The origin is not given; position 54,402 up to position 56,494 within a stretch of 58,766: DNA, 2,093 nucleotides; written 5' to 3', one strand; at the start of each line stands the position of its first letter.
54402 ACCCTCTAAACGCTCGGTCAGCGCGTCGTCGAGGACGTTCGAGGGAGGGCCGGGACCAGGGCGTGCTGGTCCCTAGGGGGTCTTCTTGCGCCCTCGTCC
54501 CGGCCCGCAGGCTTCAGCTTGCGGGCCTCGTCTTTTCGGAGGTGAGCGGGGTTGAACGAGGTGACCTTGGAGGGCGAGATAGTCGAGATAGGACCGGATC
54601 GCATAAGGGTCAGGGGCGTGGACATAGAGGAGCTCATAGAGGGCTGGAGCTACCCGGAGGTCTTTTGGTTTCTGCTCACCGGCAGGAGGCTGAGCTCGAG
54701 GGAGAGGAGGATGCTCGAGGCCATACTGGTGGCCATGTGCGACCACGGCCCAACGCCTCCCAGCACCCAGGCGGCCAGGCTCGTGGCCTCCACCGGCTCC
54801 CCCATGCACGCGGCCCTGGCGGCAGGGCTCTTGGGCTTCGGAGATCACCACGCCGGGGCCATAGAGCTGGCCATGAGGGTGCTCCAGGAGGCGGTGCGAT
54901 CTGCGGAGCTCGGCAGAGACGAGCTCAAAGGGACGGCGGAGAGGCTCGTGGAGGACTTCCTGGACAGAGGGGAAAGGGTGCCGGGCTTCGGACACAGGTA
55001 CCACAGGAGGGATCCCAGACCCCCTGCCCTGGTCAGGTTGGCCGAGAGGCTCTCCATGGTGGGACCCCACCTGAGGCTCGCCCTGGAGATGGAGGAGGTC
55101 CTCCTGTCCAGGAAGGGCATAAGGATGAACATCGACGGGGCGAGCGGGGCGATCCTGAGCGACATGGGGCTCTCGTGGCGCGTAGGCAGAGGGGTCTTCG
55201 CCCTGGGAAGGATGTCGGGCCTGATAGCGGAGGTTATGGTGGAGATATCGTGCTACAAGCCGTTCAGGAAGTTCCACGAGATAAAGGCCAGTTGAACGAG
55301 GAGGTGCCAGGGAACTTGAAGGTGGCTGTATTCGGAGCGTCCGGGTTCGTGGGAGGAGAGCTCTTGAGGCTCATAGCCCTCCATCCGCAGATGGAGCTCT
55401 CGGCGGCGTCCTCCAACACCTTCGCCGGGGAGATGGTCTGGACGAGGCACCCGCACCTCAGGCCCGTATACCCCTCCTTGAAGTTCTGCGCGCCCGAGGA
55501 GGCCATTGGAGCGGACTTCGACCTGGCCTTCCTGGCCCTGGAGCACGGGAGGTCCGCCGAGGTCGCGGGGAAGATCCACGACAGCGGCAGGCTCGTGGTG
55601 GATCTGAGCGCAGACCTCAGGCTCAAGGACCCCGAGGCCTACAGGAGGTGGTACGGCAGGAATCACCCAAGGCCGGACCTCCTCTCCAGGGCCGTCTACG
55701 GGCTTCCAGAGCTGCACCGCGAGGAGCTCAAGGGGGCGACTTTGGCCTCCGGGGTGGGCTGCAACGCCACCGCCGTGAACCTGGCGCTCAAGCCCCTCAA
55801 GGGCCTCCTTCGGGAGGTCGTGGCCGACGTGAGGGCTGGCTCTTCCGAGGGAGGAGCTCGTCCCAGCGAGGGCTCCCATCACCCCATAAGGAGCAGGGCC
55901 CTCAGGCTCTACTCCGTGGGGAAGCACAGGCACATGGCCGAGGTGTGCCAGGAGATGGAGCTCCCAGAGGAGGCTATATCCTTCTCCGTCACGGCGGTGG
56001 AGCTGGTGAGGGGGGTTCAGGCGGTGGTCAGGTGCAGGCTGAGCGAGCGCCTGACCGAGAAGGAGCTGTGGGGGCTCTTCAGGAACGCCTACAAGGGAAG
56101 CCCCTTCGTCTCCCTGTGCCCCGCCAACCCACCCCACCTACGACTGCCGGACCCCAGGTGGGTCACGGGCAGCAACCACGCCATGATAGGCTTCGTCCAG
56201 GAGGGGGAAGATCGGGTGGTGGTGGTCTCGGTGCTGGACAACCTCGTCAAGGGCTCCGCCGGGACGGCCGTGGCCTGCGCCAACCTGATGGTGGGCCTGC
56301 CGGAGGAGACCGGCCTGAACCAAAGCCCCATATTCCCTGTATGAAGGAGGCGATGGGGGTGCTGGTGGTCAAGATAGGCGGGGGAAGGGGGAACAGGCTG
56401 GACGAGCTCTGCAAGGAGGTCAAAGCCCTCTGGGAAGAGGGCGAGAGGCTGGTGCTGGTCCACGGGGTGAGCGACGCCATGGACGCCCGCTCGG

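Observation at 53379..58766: Atypical amino-group-carrier operon: lysW, pseudo-lysX, citrate-synthase-fold gene, lysYZJK (best candidate for an undescribed system)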

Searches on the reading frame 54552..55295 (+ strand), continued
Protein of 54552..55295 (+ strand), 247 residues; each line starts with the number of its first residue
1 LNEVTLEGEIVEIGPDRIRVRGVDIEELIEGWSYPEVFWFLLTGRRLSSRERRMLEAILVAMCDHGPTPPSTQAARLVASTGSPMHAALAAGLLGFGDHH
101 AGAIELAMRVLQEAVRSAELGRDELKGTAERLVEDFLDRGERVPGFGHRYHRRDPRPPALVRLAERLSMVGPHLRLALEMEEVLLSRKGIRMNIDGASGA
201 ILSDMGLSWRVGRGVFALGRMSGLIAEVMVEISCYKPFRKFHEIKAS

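Call 51: find_related_loci(query=A3, collection=metagenome_contigs, flank=8000)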
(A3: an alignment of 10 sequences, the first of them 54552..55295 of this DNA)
Query A3 (247 aa) in metagenome_contigs; peptide patterns used: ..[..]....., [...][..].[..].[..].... (x = any residue, [..] = any of these).
600 stretches matched a pattern (row limit reached: there are more); 375 encode a relative of the query (tblastn E <= 1e-3); the best 80 are kept; 80 distinct loci.
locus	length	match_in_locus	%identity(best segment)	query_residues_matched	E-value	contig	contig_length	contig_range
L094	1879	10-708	51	10-245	5e-82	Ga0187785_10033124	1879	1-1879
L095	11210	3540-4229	50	10-240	1e-78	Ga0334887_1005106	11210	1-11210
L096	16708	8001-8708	49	10-245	3e-78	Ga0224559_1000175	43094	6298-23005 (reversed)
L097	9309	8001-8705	53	10-245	5e-78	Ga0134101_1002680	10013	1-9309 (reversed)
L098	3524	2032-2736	50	10-245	2e-78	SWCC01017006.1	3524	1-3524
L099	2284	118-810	52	10-240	2e-79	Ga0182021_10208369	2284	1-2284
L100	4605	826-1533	48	10-245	5e-77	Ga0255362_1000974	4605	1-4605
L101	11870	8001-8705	49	10-244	5e-77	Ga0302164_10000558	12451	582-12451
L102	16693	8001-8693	50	10-240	6e-77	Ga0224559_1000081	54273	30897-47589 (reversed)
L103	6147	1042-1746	48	10-244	6e-77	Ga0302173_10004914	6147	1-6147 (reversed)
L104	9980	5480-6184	49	10-244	6e-77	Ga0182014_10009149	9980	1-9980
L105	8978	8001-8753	46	1-244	1e-76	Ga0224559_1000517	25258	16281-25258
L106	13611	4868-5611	46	10-243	3e-76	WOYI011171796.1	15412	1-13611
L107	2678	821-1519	48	10-245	4e-77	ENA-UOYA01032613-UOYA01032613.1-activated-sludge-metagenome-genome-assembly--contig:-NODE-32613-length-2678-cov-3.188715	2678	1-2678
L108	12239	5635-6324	49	10-240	2e-75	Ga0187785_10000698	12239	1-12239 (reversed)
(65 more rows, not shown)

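Call 53: search_solved_structures(query=window:54552-55295:+, max_evalue=1e-10, show_alignments=2)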
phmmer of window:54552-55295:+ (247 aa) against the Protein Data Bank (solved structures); distinct sequences matched with E-value up to 1e-10: 43.
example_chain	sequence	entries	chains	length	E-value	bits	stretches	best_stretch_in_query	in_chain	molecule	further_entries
6hxp_A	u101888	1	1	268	1.1e-48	169.3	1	18-240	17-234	Citryl-CoA lyase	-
1iom_A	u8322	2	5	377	1.8e-18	70.4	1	32-229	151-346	CITRATE SYNTHASE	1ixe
8qzp_A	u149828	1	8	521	2.1e-17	66.9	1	31-227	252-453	Citrate synthase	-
2p2w_A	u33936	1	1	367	4.5e-15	59.3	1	31-240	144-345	Citrate synthase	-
6abx_A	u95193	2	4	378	4.6e-15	59.2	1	30-228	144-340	Citrate synthase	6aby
2c6x_A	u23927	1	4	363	5e-15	59.1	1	32-232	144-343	CITRATE SYNTHASE 1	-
8s97_A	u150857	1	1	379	6.6e-15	58.7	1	29-230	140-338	citrate synthase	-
8gmf_A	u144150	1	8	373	1.9e-14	57.2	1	50-230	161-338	citrate synthase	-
8gi7_A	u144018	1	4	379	2.4e-14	56.9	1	52-230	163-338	citrate synthase (unknown stereospecificity)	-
8gll_A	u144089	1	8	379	2.4e-14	56.9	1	52-230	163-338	citrate synthase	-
8glb_A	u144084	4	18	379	2.4e-14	56.9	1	52-230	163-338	citrate synthase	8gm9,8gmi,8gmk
8giw_A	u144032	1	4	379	2.4e-14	56.9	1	52-230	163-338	citrate synthase (unknown stereospecificity)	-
6wgy_A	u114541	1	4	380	2.4e-14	56.9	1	52-230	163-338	Putative citrate synthase 2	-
8s9d_A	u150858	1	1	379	2.7e-14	56.7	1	51-230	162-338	citrate synthase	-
6nzy_A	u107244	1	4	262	3.7e-14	56.3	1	21-227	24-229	ATP-citrate lyase alpha-subunit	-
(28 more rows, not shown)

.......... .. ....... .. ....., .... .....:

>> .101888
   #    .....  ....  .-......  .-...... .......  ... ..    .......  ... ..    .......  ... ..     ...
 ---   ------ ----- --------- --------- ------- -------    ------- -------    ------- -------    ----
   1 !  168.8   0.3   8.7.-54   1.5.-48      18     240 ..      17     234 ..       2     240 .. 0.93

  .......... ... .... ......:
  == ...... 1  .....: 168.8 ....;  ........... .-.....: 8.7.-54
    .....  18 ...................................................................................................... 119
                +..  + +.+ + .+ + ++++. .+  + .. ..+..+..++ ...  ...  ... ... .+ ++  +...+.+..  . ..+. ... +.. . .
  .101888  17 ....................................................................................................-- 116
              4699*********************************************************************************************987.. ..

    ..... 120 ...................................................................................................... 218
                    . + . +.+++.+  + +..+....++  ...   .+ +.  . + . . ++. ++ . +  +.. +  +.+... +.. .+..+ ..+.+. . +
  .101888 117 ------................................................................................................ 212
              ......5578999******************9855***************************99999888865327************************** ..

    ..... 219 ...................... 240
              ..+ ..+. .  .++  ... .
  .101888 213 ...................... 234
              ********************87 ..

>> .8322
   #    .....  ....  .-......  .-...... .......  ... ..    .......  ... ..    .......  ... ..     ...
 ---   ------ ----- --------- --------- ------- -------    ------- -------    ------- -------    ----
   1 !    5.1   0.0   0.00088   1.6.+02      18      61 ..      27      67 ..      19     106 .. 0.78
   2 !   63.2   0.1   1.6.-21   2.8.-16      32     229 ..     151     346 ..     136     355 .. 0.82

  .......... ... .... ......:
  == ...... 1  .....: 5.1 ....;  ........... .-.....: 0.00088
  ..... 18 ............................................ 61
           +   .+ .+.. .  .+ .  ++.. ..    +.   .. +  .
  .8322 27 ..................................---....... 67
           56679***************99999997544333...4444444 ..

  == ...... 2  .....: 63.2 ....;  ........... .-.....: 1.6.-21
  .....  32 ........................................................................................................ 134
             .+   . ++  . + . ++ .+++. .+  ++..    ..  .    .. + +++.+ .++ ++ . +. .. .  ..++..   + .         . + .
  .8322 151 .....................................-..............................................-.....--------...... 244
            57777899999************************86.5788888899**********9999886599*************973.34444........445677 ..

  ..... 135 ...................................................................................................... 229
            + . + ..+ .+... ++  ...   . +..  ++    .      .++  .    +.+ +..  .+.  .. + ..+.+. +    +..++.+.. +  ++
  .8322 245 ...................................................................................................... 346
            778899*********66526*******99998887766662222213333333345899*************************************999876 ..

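Call 75: search_protein_families(library=ncbifam, proteins=[L008:10805-11491:+, L010:2784-4133:+, L010:4240-5139:+, L010:5141-5983:+, L008:10001-10789:+], max_evalue=0.001)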
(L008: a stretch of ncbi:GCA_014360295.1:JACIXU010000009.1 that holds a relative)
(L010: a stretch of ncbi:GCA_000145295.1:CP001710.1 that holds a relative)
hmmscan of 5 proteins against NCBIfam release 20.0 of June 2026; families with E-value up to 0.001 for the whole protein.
L008:10805-11491:+ (228 aa): 1 family
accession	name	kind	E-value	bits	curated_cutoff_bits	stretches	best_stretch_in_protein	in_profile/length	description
NF005679.0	PRK07475.1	subfamily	9.9e-79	264.2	231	1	4-225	13-238/246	hypothetical protein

L010:2784-4133:+ (449 aa): 3 families
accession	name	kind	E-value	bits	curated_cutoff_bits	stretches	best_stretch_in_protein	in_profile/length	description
NF042438.1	PrpD_hiGCgrampos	equivalog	4.1e-07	28.9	950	1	75-259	77-260/499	2-methylcitrate dehydratase PrpD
TIGR02330.1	prpD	equivalog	3.6e-05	22.7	458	1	175-372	167-376/468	2-methylcitrate dehydratase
NF006943.0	PRK09425.1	equivalog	0.00034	19.5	575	1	175-317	179-327/480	bifunctional 2-methylcitrate dehydratase/aconitate hydratase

L010:4240-5139:+ (299 aa): 0 families

L010:5141-5983:+ (280 aa): 3 families
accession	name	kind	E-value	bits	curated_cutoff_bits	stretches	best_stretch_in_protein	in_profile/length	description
TIGR00722.1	ttdA_fumA_fumB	subfamily_domain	2.2e-34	118.9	100.65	1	6-279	4-272/273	hydrolyase, tartrate alpha subunit/fumarate domain protein, Fe-S type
NF004885.0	PRK06246.1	equivalog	5.2e-33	114.5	276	1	2-278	8-277/279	fumarate hydratase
NF006084.0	PRK08230.1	equivalog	2.6e-18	66.1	365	1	13-279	24-286/303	L(+)-tartrate dehydratase subunit alpha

L008:10001-10789:+ (262 aa): 22 families
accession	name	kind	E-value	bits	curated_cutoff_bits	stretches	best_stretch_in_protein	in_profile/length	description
NF004866.0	PRK06224.1-3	subfamily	1.4e-86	290.1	245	1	28-260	22-252/275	citryl-CoA lyase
NF004869.0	PRK06224.1-6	subfamily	1.3e-62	211.6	212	1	28-260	8-238/263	citryl-CoA lyase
NF004864.0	PRK06224.1-1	equivalog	5.9e-58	196.1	261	1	28-247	20-244/278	citryl-CoA lyase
NF004868.0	PRK06224.1-5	subfamily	9e-49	165.9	193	1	28-251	9-235/260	citryl-CoA lyase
TIGR01800.1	cit_synth_II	subfamily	4.1e-29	101.5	421.3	1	52-249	148-339/368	2-methylcitrate synthase/citrate synthase II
NF004865.0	PRK06224.1-2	equivalog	3.5e-26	92.3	323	1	35-245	21-236/265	citryl-CoA lyase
NF004867.0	PRK06224.1-4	equivalog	6.8e-26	90.9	409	1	44-249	28-231/261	citryl-CoA lyase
NF041301.1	Cit_synth_Halo_CitZ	equivalog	1e-24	87.3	550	1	52-249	158-350/379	citrate synthase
NF009005.0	PRK12350.1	subfamily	5e-23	81.9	332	1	65-249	152-332/366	citrate synthase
NF004126.0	PRK05614.1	equivalog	5.8e-23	81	505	1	69-248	217-398/430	citrate synthase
NF010639.0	PRK14036.1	equivalog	2.9e-21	75.6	502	1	53-253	156-353/379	citrate synthase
NF010636.0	PRK14033.1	equivalog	2.9e-20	72.5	479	1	78-249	184-349/376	bifunctional 2-methylcitrate synthase/citrate synthase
TIGR01798.1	cit_synth_I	equivalog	7.8e-19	67.6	485.15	1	68-247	203-385/412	citrate synthase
NF041157.1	Cit_synThplmales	equivalog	9.3e-19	67.7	590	1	41-248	140-345/377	citrate synthase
NF009004.0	PRK12349.1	equivalog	1.9e-17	63.2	508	1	48-258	152-357/372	citrate synthase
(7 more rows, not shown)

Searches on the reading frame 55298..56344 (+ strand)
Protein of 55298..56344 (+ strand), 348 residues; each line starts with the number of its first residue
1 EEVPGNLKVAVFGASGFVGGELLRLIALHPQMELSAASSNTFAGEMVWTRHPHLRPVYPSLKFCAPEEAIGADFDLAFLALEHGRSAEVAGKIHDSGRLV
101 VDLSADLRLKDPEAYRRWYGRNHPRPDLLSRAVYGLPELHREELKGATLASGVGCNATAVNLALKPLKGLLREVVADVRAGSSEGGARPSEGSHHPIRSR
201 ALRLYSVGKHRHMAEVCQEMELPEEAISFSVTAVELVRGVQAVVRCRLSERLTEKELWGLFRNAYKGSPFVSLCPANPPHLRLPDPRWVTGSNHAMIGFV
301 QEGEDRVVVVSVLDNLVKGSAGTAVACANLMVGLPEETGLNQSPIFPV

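Call 3: search_protein_families(library=pfam, proteins=[window:55298-56344:+], max_evalue=0.01)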
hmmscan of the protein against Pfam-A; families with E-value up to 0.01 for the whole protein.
window:55298-56344:+ (348 aa): 3 families
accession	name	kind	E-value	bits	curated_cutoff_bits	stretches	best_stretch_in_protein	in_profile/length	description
PF22698.1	Semialdhyde_dhC_1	-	8.5e-36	123.7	27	1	155-315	1-165/165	Semialdehyde dehydrogenase, dimerisation domain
PF01118.30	Semialdhyde_dh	-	4.8e-25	88.8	26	1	8-146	1-120/121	Semialdehyde dehydrogenase, NAD binding domain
PF02774.23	Semialdhyde_dhC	-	6.8e-07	30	26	1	212-318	80-184/184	Semialdehyde dehydrogenase, dimerisation domain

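Call 6: search_protein_families(library=ncbifam, proteins=[window:55298-56344:+], max_evalue=0.1)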
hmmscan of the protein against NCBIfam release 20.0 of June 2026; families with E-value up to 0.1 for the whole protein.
window:55298-56344:+ (348 aa): 9 families
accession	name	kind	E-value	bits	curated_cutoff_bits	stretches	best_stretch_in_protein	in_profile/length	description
TIGR01850.1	argC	equivalog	4e-101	338.7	233.6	1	8-347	2-345/345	N-acetyl-gamma-glutamyl-phosphate reductase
TIGR01851.1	argC_other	equivalog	8.6e-16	58.1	229.85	1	133-334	90-310/310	N-acetyl-gamma-glutamyl-phosphate reductase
TIGR00978.1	asd_EA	equivalog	2.6e-12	46.5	301.2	2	7-111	1-112/342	aspartate-semialdehyde dehydrogenase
NF006416.0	PRK08664.1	subfamily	2.7e-12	46.6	232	2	6-110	3-113/350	aspartate-semialdehyde dehydrogenase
NF011456.0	PRK14874.1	equivalog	3.7e-09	36.1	223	2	6-109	4-102/346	aspartate-semialdehyde dehydrogenase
NF004224.0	PRK05671.1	equivalog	0.00023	20.8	284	1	6-109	4-102/336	aspartate-semialdehyde dehydrogenase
TIGR01296.1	asd_B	equivalog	0.00028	20.1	324.2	0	8-109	1-97/339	aspartate-semialdehyde dehydrogenase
TIGR00036.1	dapB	equivalog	0.064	12.8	122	0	7-39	2-34/270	4-hydroxy-tetrahydrodipicolinate reductase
NF005957.0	PRK08040.1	equivalog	0.073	12.5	273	0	8-107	6-100/336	aspartate-semialdehyde dehydrogenase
